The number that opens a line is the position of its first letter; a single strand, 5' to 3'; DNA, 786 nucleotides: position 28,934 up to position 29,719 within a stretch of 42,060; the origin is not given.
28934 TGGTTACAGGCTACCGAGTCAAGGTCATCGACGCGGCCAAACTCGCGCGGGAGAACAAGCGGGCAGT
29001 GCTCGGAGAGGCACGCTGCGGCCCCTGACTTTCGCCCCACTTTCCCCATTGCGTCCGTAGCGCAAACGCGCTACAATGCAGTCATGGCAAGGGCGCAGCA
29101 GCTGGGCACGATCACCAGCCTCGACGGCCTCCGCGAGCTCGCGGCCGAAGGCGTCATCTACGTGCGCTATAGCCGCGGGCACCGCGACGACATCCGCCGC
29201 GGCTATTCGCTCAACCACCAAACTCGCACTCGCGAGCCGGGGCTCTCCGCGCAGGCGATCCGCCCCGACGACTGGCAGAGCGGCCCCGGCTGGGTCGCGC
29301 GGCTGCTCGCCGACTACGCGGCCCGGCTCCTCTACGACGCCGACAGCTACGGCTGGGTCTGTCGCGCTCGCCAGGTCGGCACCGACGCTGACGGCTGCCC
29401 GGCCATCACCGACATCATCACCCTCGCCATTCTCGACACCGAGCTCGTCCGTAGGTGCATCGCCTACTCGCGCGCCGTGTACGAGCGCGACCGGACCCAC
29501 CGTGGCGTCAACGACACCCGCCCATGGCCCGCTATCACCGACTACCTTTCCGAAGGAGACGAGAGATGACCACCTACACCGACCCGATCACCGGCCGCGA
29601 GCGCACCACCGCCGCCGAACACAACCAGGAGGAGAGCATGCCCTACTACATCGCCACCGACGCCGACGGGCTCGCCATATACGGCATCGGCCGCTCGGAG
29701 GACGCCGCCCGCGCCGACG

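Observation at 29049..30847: Leaderless, separately operated four-gene operon (with an RHH protein) between immunity and integrase: candidate lysogen-expressed accessory or defence system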

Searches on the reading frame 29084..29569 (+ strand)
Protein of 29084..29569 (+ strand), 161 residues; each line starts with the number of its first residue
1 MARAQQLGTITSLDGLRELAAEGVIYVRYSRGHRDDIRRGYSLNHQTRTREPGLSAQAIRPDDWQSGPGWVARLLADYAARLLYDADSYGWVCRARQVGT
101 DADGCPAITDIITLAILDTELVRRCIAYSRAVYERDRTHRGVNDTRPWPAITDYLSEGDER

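Call 3: search_protein_families(library=pfam, proteins=[window:29084-29566:+], max_evalue=1)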
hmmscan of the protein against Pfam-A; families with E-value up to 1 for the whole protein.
window:29084-29566:+ (161 aa): 1 family
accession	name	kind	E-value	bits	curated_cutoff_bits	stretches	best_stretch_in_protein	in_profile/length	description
PF19593.4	DUF6098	-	2.4e-20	73.1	27.2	1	5-130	3-133/141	Family of unknown function (DUF6098)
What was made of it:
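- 29084..29569 (+): g1, 161 aa, Pfam DUF6098. Function unknown. Call 3: E 2.4e-20, 73 bits.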

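Call 4: search_protein_families(library=phrogs, proteins=[window:29084-29566:+], max_evalue=1)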
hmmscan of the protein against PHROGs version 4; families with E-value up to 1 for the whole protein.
window:29084-29566:+ (161 aa): 0 families

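Call 5: search_protein_families(library=padloc, proteins=[window:29084-29566:+], max_evalue=1)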
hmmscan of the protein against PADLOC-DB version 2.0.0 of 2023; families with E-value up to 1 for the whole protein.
window:29084-29566:+ (161 aa): 0 families

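Call 12: search_dna_similar(query=window:29084-29566:+, collection=phages, mode=protein, max_evalue=0.001, max_rows=25)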
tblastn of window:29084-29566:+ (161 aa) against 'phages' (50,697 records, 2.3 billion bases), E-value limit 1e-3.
No match.

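Call 24: find_homologous_proteins(query=window:29084-29566:+, max_evalue=0.001)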
Query window:29084-29566:+ (161 aa): 8 proteins with E <= 0.001 among 154 candidates.
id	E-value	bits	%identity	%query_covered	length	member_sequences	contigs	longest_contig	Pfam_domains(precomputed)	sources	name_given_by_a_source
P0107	4.1e-103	360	100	100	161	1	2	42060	PF19593.5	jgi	-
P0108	9.7e-52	193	55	92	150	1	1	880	PF19593.5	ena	-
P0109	1.2e-50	190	58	91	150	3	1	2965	PF19593.5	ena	-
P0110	1.7e-49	186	56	91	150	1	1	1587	PF19593.5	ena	-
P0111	1.3e-44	170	53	92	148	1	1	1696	PF19593.5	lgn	-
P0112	3.6e-42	162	55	91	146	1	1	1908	PF19593.5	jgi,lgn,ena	-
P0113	3.5e-17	81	45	63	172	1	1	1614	PF19593.5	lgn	-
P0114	2.4e-9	55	35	78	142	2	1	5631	PF19593.5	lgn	-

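Call 31: find_encoding_contigs(protein=P0114, flank=5000, max_places=3)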
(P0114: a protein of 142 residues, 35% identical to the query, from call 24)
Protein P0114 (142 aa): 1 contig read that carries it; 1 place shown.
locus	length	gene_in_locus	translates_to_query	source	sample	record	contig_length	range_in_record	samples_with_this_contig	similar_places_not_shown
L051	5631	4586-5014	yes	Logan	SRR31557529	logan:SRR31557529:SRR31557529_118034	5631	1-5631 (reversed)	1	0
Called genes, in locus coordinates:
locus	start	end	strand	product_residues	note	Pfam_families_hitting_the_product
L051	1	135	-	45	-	?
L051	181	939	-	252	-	PF13392:HNH_3, PF04545:Sigma70_r4 (faint), PF13518:HTH_28 (faint)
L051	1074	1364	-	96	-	PF13560:HTH_31 (weak), PF01381:HTH_3 (weak)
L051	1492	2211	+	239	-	PF01381:HTH_3, PF12844:HTH_19, PF13560:HTH_31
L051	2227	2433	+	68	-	-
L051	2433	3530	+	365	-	PF00589:Phage_integrase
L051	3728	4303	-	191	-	PF01844:HNH, PF14279:HNH_5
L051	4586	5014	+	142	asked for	PF19593:DUF6098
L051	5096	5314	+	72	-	-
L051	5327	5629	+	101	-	?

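Call 32: find_encoding_contigs(protein=P0109, flank=5000, max_places=3)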
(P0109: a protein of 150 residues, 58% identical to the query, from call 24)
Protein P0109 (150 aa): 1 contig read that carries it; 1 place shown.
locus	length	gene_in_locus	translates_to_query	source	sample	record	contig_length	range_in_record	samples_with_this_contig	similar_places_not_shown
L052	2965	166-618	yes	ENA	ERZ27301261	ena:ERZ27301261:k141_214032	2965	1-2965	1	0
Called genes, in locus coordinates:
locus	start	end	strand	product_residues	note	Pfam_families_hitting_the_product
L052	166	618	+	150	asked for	PF19593:DUF6098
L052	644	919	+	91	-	-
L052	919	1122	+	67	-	PF13560:HTH_31, PF12844:HTH_19, PF13443:HTH_26, PF01381:HTH_3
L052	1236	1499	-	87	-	-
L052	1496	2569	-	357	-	-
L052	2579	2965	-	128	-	?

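Call 33: find_encoding_contigs(protein=window:29084-29569:+, flank=10000, max_places=4)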
Protein window:29084-29569:+ (161 aa): no gene with exactly this product is on record in the collection.

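Call 43: search_protein_families(library=ncbifam, proteins=[window:29084-29566:+], max_evalue=0.1)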
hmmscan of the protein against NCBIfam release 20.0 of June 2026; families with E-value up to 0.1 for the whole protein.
window:29084-29566:+ (161 aa): 0 families

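Call 47: find_related_loci(query=A3, collection=genome_contigs, flank=6000)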
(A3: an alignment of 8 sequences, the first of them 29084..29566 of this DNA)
Query A3 (161 aa) in genome_contigs; peptide patterns used: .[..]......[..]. (x = any residue, [..] = any of these).
2 stretches matched a pattern, but none encodes a relative of the query by tblastn (E <= 1e-3).
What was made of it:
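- Tried and rejected: The scan with the DUF6098 alignment found nothing (call 47).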

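Call 61: search_solved_structures(query=A3, max_evalue=10)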
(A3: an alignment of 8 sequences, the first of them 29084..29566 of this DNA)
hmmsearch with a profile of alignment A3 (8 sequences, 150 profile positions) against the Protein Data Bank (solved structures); distinct sequences matched with E-value up to 10: 0.

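Call 63: predict_structure(alignment_id=A3)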
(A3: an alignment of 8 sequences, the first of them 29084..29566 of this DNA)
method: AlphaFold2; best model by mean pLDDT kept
length: 161 residues; sequences in the alignment: 8
mean_pLDDT: 87.3   pTM: 0.81
mean pLDDT of the five models: 87.3, 84.7, 84.5, 84.4, 83.7
residues with pLDDT >= 90: 93; 70-90: 57; 50-70: 5; < 50: 6
segments of 3 or more residues with pLDDT < 50: 1-3, 159-161
pLDDT, mean of each block of 10 residues (from residue 1): 70 94 95 93 87 93 90 89 84 96 91 95 93 86 80 67 37
secondary structure, 60 per line:
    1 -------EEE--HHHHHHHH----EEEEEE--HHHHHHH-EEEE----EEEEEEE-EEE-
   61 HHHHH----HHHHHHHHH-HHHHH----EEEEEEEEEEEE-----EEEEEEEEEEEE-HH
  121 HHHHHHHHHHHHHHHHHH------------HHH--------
elements in order: E8-10 H13-20 E25-30 H33-39 E41-44 E49-55 E57-59 H61-65 H70-78 H80-84 E89-100 E106-117 H119-138
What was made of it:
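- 29084..29569 (+): Call 63: AF2 pLDDT 87.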

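Call 67: fold_search(model_id=the predicted structure, library=pdb)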
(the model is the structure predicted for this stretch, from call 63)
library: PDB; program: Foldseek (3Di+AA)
matches with E <= 10: 255; with E <= 0.001: 0
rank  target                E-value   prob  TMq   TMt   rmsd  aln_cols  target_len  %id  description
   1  1yrs_A                5.0e-01  0.11  0.27  0.15  18.5       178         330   13  Crystal structure of KSP in complex with inhibitor 1 (released 2005-04-12)
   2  9mj5_C                5.0e-01  0.03  0.14  0.13  15.6       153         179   14  Catalytic domain of human DNA polymerase alpha in complex with DNA and RPA (released 2025-02-19)
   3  3wvo_A                7.8e-01  0.03  0.17  0.07  14.4       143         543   13  Crystal structure of Thermobifida fusca Cse1 (released 2015-01-14)
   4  8p0t_C                8.3e-01  0.06  0.19  0.14  12.7       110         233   15  CryoEM structure of 20S Trichomonas vaginalis proteasome in complex with proteasome inhibitor CP-17 (released 2024-05-22)
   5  3f1z_G                8.8e-01  0.03  0.15  0.19  13.9       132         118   12  Crystal structure of putative nucleic acid-binding lipoprotein (YP_001337197.1) from Klebsiella pneumoniae subsp. pneu (released 2008-11-18)
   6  9cee_O                1.0e+00  0.04  0.14  0.11  16.9       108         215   12  20S Proteasome core particle beta-T1A mutant auto-inhibited state (Frame 1) (released 2025-03-12)
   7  8emh_J                1.0e+00  0.03  0.16  0.07  13.2       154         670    8  CryoEM characterization of a unique AAA+ BrxL phage restriction factor (released 2023-02-01)
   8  7bw7_A                1.0e+00  0.01  0.10  0.04  12.6       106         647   10  Cryo-EM Structure for the Ectodomain of the Full-length Human Insulin Receptor in Complex with 1 Insulin. (released 2021-04-14)
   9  3mka_E                1.1e+00  0.02  0.14  0.12  18.6       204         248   12  Crystal Structure of Mycobacterium Tuberculosis Proteasome with propetide and an T1A mutation at beta-subunit (released 2010-05-26)
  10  8emh_D                1.2e+00  0.03  0.18  0.07  12.9       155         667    7  CryoEM characterization of a unique AAA+ BrxL phage restriction factor (released 2023-02-01)
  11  6pxw_A                1.2e+00  0.02  0.15  0.05  15.1       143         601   13  Cryo-EM structure of full-length insulin receptor bound to 4 insulin. 3D refinement was focused on the top part of the (released 2019-09-04)
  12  6fvt_U                1.2e+00  0.02  0.14  0.09  18.3       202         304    9  26S proteasome, s1 state (released 2018-08-22)
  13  1pk8_C                1.3e+00  0.02  0.15  0.10  12.0       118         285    8  Crystal Structure of Rat Synapsin I C Domain Complexed to Ca.ATP (released 2004-03-23)
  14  3hfa_V                1.4e+00  0.03  0.14  0.11  16.6       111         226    9  Crystal Structure of Mycobacterium Tuberculosis Proteasome open-gate mutant (released 2009-09-15)
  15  8emh_B                1.4e+00  0.03  0.17  0.07  13.4       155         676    7  CryoEM characterization of a unique AAA+ BrxL phage restriction factor (released 2023-02-01)
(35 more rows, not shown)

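Call 73: find_related_loci(query=A3, collection=viral_contigs, flank=6000)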
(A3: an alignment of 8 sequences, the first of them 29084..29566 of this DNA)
Query A3 (161 aa) in viral_contigs; peptide patterns used: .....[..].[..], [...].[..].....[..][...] (x = any residue, [..] = any of these).
21 stretches matched a pattern; 1 encode a relative of the query (tblastn E <= 1e-3); 1 distinct loci.
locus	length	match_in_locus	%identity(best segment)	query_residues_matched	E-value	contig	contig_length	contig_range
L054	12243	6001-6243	55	1-85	7e-24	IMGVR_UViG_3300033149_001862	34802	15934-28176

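Call 81: search_protein_families(library=pfam, proteins=[L054:6426-6713:+, L054:6870-7496:+, L054:8089-9174:+, L054:9181-10263:+, L054:5005-5667:-, L054:3752-5053:-, L054:7322-7837:+, L052:644-916:+, L051:5096-5311:+, L051:2227-2430:+], max_evalue=0.01)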
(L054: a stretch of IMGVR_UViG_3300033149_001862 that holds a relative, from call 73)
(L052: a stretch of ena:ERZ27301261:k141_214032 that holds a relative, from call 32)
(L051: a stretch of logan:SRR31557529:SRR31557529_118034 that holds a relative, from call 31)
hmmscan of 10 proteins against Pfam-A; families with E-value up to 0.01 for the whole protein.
L054:6426-6713:+ (96 aa): 1 family
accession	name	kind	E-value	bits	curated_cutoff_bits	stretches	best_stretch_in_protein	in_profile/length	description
PF20489.3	Birna_RdRp_C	-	0.0059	17.6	28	1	29-70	35-75/106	Birnavirus RNA dependent RNA polymerase (VP1), C-terminal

L054:6870-7496:+ (209 aa): 1 family
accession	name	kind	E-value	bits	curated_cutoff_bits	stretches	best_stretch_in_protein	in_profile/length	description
PF24703.2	DUF7666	-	7.9e-07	29.9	27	1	1-90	1-94/95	Domain of unknown function (DUF7666)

L054:8089-9174:+ (362 aa): 1 family
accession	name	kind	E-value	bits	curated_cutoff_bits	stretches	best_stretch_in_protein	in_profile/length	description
PF09588.16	YqaJ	-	7e-23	82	22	1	63-195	4-146/150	YqaJ-like viral recombinase domain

L054:9181-10263:+ (361 aa): 1 family
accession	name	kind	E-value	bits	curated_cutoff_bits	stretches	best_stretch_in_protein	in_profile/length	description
PF03837.19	RecT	-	8.1e-48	163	24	1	41-230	2-187/198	RecT family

L054:5005-5667:- (220 aa): 0 families

L054:3752-5053:- (433 aa): 9 families
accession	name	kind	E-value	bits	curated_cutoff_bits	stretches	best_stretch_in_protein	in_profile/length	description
PF03796.21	DnaB_C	-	1.8e-67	227.9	27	1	182-429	2-253/255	DnaB-like helicase C terminal domain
PF13481.12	AAA_25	-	6.2e-09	36.2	27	1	196-354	32-189/195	AAA domain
PF13191.12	AAA_16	-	3.5e-06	28.1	32.6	1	198-320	25-145/167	AAA ATPase domain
PF06745.19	ATPase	-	1.3e-05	25.1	26.6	1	196-324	18-136/231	KaiC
PF13479.12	AAA_24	-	4.7e-05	23.7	27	0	200-318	5-75/195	AAA domain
PF00772.26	DnaB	-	0.00017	22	23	1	25-88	7-74/103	DnaB-like helicase N terminal domain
PF13401.12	AAA_22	-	0.00023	21.9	27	1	198-239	6-47/130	AAA domain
PF20720.3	nSTAND3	-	0.0044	17.2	27.2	1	197-231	17-51/155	Novel STAND NTPase 3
PF00004.35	AAA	-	0.0087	17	21.2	0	201-339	2-89/131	ATPase family associated with various cellular activities (AAA)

L054:7322-7837:+ (172 aa): 0 families

L052:644-916:+ (91 aa): 0 families

L051:5096-5311:+ (72 aa): 0 families

L051:2227-2430:+ (68 aa): 0 families
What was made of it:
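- The DUF6098 gene in L054 heads an early operon with a YqaJ exonuclease and RecT (call 81).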

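Call 90: search_dna_similar(query=window:29084-29566:+, collection=plasmids, mode=protein, max_evalue=0.001, max_rows=25)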
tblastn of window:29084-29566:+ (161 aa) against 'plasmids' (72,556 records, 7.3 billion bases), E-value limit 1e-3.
No match.

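Call 102: find_related_loci(query=A3, collection=metagenome_contigs, flank=6000)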
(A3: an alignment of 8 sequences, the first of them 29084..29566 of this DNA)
Query A3 (161 aa) in metagenome_contigs; peptide patterns used: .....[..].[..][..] (x = any residue, [..] = any of these).
70 stretches matched a pattern; 1 encode a relative of the query (tblastn E <= 1e-3); 1 distinct loci.
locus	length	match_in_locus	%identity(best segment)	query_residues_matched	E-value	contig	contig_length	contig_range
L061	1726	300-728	55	9-154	2e-49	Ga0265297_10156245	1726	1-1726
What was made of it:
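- Tried and rejected: It gave one short DUF6098 contig (call 102).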

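Call 105: search_protein_families(library=pfam, proteins=[L061:734-1177:+], max_evalue=0.1)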
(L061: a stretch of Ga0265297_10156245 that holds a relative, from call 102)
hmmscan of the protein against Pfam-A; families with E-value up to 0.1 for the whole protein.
L061:734-1177:+ (148 aa): 0 families
